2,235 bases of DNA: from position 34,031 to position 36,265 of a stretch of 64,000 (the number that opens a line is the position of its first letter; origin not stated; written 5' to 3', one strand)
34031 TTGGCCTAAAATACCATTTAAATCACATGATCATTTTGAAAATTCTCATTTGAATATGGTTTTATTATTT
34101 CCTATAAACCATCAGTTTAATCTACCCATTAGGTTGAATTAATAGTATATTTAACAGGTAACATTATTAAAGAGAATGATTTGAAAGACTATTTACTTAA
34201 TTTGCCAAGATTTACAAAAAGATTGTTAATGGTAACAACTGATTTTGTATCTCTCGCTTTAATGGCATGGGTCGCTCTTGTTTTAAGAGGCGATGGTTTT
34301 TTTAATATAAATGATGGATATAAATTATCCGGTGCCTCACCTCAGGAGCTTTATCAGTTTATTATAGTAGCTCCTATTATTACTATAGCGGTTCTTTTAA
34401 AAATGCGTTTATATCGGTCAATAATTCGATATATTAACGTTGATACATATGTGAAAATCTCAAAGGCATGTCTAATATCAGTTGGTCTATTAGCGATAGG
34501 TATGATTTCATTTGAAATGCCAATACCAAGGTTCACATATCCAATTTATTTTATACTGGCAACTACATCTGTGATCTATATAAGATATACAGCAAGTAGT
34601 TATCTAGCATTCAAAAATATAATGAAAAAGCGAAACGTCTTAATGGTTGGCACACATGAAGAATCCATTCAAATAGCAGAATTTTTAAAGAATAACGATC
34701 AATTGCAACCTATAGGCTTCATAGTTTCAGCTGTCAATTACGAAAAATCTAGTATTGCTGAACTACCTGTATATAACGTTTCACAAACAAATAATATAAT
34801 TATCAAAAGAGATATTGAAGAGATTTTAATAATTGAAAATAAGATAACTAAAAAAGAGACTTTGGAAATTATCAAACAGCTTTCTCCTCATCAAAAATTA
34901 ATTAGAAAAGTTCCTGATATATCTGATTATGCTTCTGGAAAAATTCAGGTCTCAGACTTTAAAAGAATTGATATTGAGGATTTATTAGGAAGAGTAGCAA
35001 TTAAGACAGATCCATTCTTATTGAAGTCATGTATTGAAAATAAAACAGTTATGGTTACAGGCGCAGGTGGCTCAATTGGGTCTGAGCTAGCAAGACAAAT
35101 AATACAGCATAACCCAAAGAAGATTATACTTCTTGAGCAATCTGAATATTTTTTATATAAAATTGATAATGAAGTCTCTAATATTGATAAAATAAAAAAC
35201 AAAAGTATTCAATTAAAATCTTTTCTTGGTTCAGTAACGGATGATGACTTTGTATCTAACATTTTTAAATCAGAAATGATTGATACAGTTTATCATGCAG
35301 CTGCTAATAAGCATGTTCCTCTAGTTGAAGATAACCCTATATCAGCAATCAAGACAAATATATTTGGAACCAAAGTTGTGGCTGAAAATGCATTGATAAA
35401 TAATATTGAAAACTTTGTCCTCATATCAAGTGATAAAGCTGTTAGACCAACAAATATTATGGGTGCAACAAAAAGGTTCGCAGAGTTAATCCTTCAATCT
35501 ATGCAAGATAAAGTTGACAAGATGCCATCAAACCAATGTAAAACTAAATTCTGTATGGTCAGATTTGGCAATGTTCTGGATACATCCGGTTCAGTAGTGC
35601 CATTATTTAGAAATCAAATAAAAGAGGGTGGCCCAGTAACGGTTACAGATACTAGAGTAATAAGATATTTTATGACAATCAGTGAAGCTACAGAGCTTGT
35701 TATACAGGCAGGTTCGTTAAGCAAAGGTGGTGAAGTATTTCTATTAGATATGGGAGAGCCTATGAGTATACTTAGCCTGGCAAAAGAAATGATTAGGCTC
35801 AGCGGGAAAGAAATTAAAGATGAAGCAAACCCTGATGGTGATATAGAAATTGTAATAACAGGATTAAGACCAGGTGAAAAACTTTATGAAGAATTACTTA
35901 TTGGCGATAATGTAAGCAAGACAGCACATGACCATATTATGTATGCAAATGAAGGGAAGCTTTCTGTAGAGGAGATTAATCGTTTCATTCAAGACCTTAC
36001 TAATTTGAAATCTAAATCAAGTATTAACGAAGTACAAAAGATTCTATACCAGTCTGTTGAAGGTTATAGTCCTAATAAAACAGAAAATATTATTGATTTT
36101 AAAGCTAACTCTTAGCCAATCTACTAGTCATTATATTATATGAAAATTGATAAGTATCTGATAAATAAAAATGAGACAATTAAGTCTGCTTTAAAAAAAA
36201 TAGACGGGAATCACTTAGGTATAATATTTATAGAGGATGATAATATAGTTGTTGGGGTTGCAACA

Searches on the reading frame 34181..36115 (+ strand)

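Call 60: search_protein_families(library=pfam, proteins=[window:34181-36115:+], max_evalue=0.00001)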
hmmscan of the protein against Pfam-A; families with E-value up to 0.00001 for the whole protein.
window:34181-36115:+ (644 aa): 6 families
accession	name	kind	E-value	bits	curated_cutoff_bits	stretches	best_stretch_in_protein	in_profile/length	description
PF02719.21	Polysacc_synt_2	-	2.9e-115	384.9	20.2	1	290-590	1-292/293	Polysaccharide biosynthesis protein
PF01370.27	Epimerase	-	1.4e-17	64.4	20.9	1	290-510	1-224/240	NAD dependent epimerase/dehydratase family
PF16363.11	GDP_Man_Dehyd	-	2.4e-14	54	27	1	291-418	1-130/332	GDP-mannose 4,6 dehydratase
PF04321.23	RmlD_sub_bind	-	3.6e-08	33.3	27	1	289-418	2-102/287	RmlD substrate binding domain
PF01073.25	3Beta_HSD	-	4.2e-07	29.7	22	1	291-423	1-122/280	3-beta hydroxysteroid dehydrogenase/isomerase family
PF08659.16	KR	-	2.6e-06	27.9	22.6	1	289-418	2-137/180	KR domain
